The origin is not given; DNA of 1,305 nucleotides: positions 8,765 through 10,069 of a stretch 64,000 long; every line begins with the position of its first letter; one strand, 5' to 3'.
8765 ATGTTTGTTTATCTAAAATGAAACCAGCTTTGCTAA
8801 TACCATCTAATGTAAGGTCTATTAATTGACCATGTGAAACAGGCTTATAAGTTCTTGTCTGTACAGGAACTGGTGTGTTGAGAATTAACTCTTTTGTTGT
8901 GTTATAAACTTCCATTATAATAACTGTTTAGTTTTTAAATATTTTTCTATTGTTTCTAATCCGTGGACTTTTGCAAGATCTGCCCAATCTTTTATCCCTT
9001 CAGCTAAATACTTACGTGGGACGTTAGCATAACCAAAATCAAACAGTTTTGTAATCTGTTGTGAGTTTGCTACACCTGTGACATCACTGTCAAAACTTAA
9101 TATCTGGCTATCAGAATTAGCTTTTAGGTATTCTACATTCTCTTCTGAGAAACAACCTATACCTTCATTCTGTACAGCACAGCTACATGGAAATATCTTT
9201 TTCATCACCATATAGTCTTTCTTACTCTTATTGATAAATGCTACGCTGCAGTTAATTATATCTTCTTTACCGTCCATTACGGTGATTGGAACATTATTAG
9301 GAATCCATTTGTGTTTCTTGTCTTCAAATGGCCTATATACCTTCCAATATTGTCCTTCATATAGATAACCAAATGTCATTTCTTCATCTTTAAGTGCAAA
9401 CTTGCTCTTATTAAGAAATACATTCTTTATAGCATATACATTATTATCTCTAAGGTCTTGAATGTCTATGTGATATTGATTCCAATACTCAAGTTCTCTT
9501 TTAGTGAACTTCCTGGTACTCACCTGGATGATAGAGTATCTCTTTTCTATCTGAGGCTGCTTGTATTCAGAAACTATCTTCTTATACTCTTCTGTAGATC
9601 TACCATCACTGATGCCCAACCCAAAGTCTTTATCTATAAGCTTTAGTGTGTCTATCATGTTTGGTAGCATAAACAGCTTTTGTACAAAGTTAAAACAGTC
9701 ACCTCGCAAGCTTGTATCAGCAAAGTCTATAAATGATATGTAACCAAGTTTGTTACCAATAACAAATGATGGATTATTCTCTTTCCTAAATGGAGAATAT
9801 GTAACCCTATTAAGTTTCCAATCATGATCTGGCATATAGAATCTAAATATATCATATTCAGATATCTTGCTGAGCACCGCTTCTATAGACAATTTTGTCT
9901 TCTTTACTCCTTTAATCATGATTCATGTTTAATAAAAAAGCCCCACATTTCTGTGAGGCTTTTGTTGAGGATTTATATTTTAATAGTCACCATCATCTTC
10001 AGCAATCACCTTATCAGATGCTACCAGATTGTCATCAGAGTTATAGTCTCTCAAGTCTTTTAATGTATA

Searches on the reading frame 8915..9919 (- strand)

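Call 40: search_protein_families(library=pfam, proteins=[window:8915-9919:-], max_evalue=0.001)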
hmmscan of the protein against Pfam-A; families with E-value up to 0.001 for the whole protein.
window:8915-9919:- (334 aa): 0 families

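Call 84: search_protein_families(library=phrogs, proteins=[window:8915-9919:-], max_evalue=0.0001)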
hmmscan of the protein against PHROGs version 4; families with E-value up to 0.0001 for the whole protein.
window:8915-9919:- (334 aa): 1 family
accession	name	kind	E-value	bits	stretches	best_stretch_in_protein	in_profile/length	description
phrog_12622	-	DNA, RNA and nucleotide metabolism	1.3e-34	120.9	1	5-329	21-364/415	DNA primase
